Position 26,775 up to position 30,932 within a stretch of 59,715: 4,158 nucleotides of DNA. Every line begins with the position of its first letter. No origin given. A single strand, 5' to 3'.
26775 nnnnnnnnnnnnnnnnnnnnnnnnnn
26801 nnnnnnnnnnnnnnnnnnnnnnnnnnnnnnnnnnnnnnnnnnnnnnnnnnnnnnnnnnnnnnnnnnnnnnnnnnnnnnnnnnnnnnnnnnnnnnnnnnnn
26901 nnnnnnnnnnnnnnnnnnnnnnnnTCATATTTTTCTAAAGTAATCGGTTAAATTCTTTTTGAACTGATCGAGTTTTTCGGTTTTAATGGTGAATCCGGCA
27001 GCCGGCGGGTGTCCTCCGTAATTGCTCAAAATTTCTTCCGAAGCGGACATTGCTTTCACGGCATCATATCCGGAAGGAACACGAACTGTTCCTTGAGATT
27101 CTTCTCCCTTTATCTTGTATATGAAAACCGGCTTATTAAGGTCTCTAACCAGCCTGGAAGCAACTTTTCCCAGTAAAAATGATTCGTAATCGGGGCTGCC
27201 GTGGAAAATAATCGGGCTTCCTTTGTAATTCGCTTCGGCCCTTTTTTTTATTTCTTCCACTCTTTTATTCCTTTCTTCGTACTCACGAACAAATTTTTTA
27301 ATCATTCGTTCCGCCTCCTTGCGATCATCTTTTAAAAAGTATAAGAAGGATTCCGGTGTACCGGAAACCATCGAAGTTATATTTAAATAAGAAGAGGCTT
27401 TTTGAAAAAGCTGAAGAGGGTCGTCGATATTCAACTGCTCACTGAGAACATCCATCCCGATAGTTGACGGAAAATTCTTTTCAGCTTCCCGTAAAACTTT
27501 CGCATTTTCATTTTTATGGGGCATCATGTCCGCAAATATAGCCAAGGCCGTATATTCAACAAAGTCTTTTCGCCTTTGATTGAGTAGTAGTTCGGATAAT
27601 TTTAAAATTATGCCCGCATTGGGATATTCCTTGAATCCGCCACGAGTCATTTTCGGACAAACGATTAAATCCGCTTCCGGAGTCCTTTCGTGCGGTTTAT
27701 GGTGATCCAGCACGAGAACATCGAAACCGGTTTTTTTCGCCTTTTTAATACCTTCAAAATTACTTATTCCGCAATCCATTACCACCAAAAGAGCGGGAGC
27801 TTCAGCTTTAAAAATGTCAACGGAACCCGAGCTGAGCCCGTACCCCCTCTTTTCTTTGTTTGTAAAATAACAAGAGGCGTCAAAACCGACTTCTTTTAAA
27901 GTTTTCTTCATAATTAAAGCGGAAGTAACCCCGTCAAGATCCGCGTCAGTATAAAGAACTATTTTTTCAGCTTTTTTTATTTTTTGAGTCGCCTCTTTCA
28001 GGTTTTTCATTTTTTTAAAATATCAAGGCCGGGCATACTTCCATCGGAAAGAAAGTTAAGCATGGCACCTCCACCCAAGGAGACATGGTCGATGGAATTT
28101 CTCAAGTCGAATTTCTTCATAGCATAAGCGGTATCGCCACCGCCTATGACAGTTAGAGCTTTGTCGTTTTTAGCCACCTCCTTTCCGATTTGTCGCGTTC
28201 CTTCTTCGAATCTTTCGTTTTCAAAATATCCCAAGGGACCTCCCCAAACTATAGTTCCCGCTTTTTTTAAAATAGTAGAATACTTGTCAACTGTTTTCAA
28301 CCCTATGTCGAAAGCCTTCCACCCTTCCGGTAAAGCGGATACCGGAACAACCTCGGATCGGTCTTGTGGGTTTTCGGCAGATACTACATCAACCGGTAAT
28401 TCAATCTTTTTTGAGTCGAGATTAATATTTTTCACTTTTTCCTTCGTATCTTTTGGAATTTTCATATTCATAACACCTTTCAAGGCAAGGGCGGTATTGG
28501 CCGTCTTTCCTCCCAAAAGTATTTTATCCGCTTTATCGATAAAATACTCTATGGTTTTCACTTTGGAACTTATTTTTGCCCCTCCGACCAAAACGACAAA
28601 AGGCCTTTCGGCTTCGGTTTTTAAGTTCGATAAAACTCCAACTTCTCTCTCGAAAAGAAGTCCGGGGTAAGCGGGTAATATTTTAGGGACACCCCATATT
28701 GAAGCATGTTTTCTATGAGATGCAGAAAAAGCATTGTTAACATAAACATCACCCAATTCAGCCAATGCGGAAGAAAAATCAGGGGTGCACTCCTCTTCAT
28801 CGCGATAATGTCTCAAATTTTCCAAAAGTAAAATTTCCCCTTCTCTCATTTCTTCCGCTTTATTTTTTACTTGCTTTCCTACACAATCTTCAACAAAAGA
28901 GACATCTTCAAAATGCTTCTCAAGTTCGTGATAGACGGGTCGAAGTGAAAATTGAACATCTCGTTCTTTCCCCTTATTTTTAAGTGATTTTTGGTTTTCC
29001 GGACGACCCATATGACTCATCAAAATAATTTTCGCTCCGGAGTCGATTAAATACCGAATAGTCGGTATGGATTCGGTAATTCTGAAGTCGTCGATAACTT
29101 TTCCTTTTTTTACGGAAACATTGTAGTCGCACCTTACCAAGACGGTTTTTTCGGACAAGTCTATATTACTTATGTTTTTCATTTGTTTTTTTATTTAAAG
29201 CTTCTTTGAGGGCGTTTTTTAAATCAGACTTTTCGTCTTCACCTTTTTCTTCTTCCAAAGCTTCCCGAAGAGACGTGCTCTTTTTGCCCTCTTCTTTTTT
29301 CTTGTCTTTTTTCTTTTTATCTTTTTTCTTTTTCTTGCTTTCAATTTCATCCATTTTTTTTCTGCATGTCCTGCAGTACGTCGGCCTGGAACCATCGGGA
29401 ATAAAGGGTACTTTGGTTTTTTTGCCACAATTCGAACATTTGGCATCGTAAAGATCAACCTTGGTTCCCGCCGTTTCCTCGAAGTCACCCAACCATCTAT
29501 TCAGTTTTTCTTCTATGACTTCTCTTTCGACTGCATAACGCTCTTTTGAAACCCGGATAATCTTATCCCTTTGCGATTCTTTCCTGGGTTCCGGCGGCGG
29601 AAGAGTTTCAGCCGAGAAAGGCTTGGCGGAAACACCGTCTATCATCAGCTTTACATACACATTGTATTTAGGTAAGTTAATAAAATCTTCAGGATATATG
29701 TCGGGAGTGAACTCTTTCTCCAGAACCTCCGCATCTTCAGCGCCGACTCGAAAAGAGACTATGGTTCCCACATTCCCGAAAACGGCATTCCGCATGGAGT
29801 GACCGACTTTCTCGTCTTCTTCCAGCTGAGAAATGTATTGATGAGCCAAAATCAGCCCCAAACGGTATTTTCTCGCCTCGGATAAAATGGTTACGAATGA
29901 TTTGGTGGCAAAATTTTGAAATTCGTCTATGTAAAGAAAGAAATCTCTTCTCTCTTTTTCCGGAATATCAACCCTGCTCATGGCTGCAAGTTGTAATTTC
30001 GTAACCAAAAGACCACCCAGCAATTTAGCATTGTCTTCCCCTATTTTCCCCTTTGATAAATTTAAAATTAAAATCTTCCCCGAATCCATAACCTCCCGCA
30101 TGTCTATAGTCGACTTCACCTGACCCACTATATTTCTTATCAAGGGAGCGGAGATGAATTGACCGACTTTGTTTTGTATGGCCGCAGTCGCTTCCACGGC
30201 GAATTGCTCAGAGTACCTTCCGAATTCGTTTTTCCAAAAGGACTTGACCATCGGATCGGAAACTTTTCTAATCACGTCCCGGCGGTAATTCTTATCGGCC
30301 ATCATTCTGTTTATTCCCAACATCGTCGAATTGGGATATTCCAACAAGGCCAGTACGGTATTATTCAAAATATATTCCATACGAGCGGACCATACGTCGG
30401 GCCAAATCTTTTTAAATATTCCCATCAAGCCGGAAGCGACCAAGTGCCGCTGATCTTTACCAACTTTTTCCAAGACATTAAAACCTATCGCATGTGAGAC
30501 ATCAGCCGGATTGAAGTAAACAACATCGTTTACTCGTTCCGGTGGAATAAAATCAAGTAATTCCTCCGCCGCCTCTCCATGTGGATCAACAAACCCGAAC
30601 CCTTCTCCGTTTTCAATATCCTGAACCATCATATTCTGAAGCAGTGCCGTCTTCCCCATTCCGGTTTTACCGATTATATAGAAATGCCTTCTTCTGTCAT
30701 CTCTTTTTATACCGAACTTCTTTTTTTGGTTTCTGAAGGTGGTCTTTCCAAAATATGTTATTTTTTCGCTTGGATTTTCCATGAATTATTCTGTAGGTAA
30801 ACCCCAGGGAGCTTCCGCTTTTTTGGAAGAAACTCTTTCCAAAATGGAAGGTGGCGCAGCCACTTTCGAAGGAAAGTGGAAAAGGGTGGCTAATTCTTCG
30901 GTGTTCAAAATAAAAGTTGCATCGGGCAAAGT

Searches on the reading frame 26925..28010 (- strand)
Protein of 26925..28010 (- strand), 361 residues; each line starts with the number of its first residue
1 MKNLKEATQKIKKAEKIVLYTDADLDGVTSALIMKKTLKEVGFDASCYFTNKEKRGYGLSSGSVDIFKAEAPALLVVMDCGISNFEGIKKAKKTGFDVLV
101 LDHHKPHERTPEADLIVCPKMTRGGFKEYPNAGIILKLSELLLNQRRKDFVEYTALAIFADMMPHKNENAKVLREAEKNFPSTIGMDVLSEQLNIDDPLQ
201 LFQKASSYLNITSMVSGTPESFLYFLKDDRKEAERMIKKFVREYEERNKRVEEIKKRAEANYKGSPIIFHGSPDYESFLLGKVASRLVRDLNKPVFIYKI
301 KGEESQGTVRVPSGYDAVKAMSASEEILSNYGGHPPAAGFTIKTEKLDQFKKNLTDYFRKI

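Call 93: search_protein_families(library=pfam, proteins=[window:26925-28010:-], max_evalue=0.0001)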
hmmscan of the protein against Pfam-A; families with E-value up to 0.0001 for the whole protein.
window:26925-28010:- (361 aa): 2 families
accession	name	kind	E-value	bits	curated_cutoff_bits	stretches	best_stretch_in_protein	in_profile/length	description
PF01368.27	DHH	-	7.3e-17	62.2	28.1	1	16-140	1-103/125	DHH family, N-terminal domain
PF02272.25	DHHA1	-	2.7e-10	41.1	25.9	1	279-359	17-101/102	DHHA1 domain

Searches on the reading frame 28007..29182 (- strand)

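Call 93: search_protein_families(library=pfam, proteins=[window:28007-29182:-], max_evalue=0.0001)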
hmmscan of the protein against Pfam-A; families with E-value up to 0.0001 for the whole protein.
window:28007-29182:- (391 aa): 1 family
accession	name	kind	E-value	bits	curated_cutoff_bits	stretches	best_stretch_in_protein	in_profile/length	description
PF00162.24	PGK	-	2.7e-122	408.9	27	1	4-379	1-377/379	Phosphoglycerate kinase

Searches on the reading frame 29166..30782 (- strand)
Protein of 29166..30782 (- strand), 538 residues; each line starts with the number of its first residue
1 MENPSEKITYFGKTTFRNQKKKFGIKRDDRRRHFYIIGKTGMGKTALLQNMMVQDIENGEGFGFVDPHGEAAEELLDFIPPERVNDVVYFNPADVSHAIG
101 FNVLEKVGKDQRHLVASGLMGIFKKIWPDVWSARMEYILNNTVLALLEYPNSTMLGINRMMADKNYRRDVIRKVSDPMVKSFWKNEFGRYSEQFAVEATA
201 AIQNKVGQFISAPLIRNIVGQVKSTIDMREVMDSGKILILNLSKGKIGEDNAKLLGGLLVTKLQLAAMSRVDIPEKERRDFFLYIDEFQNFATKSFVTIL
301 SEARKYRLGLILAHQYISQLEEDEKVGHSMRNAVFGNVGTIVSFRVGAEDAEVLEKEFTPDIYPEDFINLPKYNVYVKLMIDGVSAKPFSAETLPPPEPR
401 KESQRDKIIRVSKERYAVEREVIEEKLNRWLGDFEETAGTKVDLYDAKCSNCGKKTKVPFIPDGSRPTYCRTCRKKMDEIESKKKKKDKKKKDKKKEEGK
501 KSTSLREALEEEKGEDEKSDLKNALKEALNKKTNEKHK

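Call 93: search_protein_families(library=pfam, proteins=[window:29166-30782:-], max_evalue=0.0001)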
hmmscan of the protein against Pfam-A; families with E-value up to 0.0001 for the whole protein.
window:29166-30782:- (538 aa): 5 families
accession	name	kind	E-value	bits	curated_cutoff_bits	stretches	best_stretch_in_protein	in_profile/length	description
PF23477.1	zf_Tbcl_2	-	1.1e-12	47.9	27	1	444-477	3-36/37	Probable treble clef zinc finger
PF10412.15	TrwB_AAD_bind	-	4.4e-12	46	20.5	1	27-347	11-311/387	Type IV secretion-system coupling protein DNA-binding domain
PF02534.20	T4SS-DNA_transf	-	7.8e-07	28.7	20.1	1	10-356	33-380/468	Type IV secretory system Conjugative DNA transfer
PF12696.13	TraG-D_C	-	5.7e-06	26.7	22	1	283-352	4-70/126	TraM recognition site of TraD and TraG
PF01935.23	DUF87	-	1.8e-05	25.4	23.2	0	31-174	23-162/220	Helicase HerA, central domain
